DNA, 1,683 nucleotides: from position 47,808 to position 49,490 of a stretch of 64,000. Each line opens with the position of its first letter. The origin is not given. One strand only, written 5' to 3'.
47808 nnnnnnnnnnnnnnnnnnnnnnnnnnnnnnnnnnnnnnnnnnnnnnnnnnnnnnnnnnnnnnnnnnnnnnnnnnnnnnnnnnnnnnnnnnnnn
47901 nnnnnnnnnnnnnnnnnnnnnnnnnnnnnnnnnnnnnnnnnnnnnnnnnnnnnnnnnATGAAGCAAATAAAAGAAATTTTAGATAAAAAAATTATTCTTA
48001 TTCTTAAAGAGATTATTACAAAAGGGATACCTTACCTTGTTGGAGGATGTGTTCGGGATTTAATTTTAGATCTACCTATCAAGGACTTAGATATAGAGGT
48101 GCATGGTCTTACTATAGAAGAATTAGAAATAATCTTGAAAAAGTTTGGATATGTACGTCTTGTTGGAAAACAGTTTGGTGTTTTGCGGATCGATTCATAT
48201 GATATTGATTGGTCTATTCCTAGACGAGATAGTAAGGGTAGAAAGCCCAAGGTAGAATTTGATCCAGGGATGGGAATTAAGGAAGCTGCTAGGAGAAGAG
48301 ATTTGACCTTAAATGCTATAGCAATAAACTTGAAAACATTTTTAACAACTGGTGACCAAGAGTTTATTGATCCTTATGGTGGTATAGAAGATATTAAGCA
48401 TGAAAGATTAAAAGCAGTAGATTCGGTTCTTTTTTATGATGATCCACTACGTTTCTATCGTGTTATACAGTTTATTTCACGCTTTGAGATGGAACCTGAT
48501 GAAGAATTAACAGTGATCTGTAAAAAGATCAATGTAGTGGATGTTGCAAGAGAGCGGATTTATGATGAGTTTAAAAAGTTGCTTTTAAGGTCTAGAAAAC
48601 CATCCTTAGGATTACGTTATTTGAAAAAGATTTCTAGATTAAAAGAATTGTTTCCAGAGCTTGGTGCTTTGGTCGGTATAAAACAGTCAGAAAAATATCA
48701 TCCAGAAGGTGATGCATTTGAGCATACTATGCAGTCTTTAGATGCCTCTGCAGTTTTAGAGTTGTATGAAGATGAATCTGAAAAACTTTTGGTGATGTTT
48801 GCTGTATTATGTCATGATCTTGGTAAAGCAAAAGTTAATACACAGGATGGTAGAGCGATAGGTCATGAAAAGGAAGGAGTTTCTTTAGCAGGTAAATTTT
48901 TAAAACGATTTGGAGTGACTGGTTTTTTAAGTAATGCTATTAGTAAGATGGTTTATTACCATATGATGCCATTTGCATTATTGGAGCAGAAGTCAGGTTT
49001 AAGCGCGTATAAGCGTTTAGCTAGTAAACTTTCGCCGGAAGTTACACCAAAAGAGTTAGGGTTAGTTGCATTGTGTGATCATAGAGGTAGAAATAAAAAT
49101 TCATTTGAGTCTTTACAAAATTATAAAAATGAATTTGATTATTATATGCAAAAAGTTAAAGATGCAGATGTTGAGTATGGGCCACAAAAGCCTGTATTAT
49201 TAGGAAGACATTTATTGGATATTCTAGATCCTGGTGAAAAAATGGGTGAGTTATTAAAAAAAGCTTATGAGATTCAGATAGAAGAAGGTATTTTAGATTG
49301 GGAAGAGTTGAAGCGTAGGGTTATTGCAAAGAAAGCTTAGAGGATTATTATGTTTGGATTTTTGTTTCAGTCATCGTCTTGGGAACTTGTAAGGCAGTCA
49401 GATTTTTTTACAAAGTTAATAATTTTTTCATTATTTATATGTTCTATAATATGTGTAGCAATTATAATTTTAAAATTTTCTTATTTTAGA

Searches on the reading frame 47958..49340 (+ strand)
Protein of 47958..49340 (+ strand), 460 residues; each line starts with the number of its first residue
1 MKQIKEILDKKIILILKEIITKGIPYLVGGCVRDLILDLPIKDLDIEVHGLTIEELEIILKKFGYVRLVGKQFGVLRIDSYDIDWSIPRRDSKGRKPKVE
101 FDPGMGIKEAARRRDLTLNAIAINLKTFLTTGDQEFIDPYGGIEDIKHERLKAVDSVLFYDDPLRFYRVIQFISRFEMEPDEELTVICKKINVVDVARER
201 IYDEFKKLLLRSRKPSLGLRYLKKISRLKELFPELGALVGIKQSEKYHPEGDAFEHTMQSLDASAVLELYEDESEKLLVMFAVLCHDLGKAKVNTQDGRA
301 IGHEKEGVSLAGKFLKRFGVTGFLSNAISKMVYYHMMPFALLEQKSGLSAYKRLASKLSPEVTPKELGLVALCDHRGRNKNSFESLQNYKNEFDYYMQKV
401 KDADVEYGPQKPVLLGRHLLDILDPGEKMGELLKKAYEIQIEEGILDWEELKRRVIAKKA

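Call 44: find_homologous_proteins(query=window:47958-49340:+, max_evalue=1e-40)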
Query window:47958-49340:+ (460 aa): 4340 proteins with E <= 1e-40 among 8000 candidates; the best 120 are listed.
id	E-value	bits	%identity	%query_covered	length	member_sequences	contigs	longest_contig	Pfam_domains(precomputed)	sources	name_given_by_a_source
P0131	0.0e+0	1016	100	100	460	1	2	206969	PF01743.27,PF12627.13,PF01966.29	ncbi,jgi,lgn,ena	-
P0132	2.6e-187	641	65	99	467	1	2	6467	PF01743.27,PF01966.29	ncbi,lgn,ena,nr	ncbi:CCA tRNA nucleotidyltransferase [Candidatus Babeliales bacterium]|nr:CCA tRNA nucleotidyltransf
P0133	7.8e-173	594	59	99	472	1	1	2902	PF01743.27,PF01966.29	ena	-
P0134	1.5e-167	576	59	98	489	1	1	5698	PF01743.27,PF12627.13,PF01966.29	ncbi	-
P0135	1.7e-165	569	58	96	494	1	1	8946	PF01743.27,PF01966.29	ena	-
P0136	1.8e-165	569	59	97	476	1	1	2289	PF01743.27,PF12627.13,PF01966.29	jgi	-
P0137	1.6e-163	563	57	98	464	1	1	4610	PF01743.27,PF12627.13,PF01966.29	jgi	jgi:tRNA nucleotidyltransferase (CCA-adding enzyme)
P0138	6.1e-161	554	58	97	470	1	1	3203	PF01743.27,PF12627.13,PF01966.29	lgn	-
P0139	2.6e-160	552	56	98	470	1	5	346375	PF01743.27,PF12627.13,PF01966.29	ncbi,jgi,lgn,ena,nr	ncbi:TPA: polynucleotide adenylyltransferase [Candidatus Dependentiae bacterium]|nr:MAG: Polynucleot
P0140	8.7e-160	551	58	95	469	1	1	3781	PF01743.27,PF12627.13,PF01966.29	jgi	-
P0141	9.9e-160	551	59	94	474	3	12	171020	PF01743.27,PF01966.29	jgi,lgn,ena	jgi:tRNA nucleotidyltransferase (CCA-adding enzyme)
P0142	1.6e-159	550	57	98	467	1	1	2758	PF01743.27,PF01966.29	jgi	jgi:tRNA nucleotidyltransferase (CCA-adding enzyme)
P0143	2.9e-159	549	57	100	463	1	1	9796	PF01743.27,PF01966.29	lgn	-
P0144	9.0e-159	547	58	97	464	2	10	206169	PF01743.27,PF01966.29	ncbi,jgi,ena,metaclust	metaclust:\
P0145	1.9e-158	546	58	99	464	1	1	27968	PF01743.27,PF01966.29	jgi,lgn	-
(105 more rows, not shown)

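Call 45: find_encoding_contigs(protein=P0131, flank=3000, max_places=10)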
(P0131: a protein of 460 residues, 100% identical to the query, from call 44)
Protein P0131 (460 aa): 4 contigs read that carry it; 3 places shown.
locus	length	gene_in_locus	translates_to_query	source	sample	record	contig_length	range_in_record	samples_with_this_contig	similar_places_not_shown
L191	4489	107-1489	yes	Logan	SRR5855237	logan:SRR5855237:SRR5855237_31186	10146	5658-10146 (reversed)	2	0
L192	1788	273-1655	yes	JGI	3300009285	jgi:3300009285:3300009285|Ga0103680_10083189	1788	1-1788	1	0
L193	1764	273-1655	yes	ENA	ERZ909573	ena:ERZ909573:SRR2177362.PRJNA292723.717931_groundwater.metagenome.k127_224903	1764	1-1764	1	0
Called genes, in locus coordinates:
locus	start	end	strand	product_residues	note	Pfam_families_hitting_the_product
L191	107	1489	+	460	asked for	PF01743:PolyA_pol, PF12627:PolyA_pol_RNAbd (weak), PF01966:HD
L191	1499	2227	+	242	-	PF01618:MotA_ExbB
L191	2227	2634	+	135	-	PF02472:ExbD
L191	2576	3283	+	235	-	-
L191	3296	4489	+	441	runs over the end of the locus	PF26549:Tricorn_N (faint)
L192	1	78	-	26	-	?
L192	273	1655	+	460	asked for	PF01743:PolyA_pol, PF12627:PolyA_pol_RNAbd (weak), PF01966:HD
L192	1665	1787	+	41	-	?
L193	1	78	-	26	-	?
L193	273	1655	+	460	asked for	PF01743:PolyA_pol, PF12627:PolyA_pol_RNAbd (weak), PF01966:HD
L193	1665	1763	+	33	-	?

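Call 46: find_encoding_contigs(protein=P0132, flank=3000, max_places=4)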
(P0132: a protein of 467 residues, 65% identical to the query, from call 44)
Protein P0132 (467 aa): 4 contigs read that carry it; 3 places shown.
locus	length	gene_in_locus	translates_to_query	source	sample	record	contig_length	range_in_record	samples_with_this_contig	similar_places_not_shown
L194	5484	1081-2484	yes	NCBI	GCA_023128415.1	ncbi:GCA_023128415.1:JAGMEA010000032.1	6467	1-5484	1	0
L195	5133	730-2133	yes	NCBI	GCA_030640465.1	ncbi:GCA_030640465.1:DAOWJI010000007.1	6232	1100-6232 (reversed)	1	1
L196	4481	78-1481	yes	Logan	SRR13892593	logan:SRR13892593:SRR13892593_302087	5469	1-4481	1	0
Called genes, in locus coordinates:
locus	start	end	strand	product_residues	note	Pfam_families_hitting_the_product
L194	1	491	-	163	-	PF12323:HTH_OrfB_IS605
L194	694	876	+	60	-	PF01797:Y1_Tnp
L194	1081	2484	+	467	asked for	PF01743:PolyA_pol, PF01966:HD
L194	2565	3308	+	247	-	PF01618:MotA_ExbB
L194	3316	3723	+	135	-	PF02472:ExbD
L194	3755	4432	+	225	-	PF13103:TonB_2 (weak)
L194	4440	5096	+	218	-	PF20334:DUF6629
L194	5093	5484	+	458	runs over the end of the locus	PF00930:DPPIV_N (faint), PF07676:PD40 (faint), PF26549:Tricorn_N (faint), PF26550:Tricorn_2nd (faint)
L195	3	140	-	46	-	?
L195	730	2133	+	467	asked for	PF01743:PolyA_pol, PF01966:HD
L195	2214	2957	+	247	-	PF01618:MotA_ExbB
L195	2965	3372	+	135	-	PF02472:ExbD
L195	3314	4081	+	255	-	PF13103:TonB_2 (weak)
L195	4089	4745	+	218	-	PF20334:DUF6629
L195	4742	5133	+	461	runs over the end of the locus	PF00930:DPPIV_N (faint), PF26549:Tricorn_N (faint), PF07676:PD40 (faint), PF26550:Tricorn_2nd (faint)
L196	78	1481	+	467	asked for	PF01743:PolyA_pol, PF01966:HD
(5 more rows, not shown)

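Call 57: find_encoding_contigs(protein=P0141, flank=3500, max_places=5)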
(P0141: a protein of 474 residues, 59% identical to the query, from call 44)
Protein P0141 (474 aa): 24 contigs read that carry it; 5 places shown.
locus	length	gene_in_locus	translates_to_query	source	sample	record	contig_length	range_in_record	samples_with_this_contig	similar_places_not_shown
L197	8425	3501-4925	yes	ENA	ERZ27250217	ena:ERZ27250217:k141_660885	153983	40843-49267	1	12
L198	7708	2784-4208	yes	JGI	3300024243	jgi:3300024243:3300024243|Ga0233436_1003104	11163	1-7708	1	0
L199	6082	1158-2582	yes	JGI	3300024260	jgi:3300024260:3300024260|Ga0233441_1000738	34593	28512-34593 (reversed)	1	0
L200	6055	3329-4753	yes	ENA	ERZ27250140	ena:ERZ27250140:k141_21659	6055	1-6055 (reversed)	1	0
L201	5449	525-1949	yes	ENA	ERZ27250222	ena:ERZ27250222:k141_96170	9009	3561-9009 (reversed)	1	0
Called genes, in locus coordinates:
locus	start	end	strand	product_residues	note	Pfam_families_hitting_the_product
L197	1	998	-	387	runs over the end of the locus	PF00155:Aminotran_1_2, PF01041:DegT_DnrJ_EryC1 (weak), PF00266:Aminotran_5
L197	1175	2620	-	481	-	-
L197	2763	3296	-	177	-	-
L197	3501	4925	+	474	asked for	PF01743:PolyA_pol, PF01966:HD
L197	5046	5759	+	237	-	PF01618:MotA_ExbB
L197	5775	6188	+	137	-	PF02472:ExbD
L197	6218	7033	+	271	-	PF13103:TonB_2 (faint)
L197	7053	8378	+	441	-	PF26549:Tricorn_N (faint), PF26550:Tricorn_2nd (faint), PF07676:PD40 (faint)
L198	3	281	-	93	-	?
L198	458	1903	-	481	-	-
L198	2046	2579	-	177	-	-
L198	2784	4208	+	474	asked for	PF01743:PolyA_pol, PF01966:HD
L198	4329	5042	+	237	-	PF01618:MotA_ExbB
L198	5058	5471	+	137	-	PF02472:ExbD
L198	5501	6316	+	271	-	PF13103:TonB_2 (faint)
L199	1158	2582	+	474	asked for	PF01743:PolyA_pol, PF01966:HD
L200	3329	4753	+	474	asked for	PF01743:PolyA_pol, PF01966:HD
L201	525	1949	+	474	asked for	PF01743:PolyA_pol, PF01966:HD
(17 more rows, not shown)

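Call 58: find_encoding_contigs(protein=P0144, flank=3500, max_places=3)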
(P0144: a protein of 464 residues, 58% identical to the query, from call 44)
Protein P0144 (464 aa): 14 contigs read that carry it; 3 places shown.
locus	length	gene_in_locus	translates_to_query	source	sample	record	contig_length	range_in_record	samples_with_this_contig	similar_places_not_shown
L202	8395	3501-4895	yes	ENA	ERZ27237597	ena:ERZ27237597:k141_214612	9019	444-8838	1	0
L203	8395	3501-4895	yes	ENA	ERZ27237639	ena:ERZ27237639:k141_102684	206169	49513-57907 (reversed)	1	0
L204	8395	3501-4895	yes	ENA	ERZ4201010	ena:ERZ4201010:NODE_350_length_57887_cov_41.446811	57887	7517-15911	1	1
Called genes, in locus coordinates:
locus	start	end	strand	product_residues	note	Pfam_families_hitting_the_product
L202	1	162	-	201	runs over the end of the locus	?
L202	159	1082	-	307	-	PF00288:GHMP_kinases_N, PF08544:GHMP_kinases_C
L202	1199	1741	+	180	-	-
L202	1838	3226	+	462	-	PF01554:MatE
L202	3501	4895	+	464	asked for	PF01743:PolyA_pol, PF01966:HD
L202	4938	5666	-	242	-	-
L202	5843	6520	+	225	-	PF01618:MotA_ExbB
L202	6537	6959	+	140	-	PF02472:ExbD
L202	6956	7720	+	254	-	PF13103:TonB_2 (weak)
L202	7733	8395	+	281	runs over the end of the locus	?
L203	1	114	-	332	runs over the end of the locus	PF22700:MVD-like_N, PF00288:GHMP_kinases_N, PF18376:MDD_C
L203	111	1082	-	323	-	PF00288:GHMP_kinases_N, PF08544:GHMP_kinases_C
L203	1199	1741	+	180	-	-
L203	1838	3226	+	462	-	PF01554:MatE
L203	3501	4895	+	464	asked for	PF01743:PolyA_pol, PF01966:HD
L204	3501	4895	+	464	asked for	PF01743:PolyA_pol, PF01966:HD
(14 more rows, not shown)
